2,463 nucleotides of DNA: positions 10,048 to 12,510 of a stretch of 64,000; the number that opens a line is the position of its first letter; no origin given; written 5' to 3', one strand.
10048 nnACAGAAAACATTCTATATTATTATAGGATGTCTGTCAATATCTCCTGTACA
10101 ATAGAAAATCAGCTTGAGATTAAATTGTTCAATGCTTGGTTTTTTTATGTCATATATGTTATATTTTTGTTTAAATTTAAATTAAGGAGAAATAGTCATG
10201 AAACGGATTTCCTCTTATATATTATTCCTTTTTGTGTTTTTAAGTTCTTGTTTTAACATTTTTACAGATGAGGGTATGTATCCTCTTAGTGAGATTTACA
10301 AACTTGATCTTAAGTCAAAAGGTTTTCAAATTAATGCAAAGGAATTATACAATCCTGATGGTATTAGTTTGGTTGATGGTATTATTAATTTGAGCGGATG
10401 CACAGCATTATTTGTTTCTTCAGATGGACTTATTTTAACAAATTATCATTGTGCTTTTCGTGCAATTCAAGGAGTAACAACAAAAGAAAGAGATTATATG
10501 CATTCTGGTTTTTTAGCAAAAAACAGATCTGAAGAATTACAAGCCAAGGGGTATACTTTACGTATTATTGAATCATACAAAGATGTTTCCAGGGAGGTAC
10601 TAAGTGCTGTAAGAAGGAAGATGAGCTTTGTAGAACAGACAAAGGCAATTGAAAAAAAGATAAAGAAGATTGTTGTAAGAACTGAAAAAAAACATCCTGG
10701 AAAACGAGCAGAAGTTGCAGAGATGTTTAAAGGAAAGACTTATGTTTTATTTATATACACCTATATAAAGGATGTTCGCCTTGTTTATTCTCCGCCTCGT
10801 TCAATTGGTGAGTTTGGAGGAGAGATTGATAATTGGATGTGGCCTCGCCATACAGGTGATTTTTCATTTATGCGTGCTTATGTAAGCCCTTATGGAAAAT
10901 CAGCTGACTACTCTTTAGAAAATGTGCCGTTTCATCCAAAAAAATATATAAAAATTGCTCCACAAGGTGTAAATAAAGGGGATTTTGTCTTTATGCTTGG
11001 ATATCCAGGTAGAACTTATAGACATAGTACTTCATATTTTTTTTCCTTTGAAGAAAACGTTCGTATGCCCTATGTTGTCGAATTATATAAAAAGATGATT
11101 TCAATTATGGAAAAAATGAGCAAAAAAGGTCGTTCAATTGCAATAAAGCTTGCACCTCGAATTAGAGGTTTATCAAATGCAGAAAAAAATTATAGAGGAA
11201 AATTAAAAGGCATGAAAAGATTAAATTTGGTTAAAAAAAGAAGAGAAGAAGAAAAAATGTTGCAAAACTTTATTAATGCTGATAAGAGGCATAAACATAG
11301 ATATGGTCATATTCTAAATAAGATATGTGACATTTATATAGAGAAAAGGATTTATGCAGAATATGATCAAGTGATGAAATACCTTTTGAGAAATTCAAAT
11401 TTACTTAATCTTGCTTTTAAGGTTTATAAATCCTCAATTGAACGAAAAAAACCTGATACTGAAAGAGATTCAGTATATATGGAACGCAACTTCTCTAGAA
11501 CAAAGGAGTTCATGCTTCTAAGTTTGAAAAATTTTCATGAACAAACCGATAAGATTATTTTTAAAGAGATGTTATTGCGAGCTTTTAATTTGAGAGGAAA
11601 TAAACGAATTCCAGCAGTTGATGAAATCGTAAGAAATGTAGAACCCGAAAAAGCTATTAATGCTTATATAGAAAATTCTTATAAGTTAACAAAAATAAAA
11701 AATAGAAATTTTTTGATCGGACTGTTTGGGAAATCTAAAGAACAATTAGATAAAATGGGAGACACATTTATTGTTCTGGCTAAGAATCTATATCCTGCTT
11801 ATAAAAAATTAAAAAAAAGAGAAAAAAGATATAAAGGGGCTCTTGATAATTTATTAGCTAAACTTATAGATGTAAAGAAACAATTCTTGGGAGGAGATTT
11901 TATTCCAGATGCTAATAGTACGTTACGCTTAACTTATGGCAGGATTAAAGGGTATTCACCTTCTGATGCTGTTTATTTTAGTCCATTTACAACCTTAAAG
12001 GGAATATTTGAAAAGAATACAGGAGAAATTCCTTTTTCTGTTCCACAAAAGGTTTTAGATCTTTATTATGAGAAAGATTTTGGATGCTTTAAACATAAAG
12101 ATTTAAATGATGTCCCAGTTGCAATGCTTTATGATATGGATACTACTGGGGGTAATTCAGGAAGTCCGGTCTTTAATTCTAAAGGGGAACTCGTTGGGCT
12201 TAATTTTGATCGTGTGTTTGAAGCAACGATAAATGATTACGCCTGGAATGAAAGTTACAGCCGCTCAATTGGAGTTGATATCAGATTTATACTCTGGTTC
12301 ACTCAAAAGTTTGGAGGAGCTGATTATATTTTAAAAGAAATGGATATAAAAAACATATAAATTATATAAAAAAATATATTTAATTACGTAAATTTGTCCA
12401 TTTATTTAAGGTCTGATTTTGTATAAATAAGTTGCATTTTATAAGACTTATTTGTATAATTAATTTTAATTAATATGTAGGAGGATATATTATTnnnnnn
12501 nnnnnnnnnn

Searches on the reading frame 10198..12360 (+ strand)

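Call 125: search_protein_families(library=pfam, proteins=[window:10198-12360:+], max_evalue=0.0001)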
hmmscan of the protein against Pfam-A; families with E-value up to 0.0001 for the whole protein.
window:10198-12360:+ (720 aa): 3 families
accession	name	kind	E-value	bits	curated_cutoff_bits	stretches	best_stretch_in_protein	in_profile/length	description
PF10459.15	Peptidase_S46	-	3.5e-205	684.2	22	1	24-716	2-697/698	Peptidase S46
PF13365.12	Trypsin_2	-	8.2e-11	43.3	27.6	1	639-668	115-144/144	Trypsin-like peptidase domain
PF00089.32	Trypsin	-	6.3e-05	23.3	20.6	0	646-670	172-196/220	Trypsin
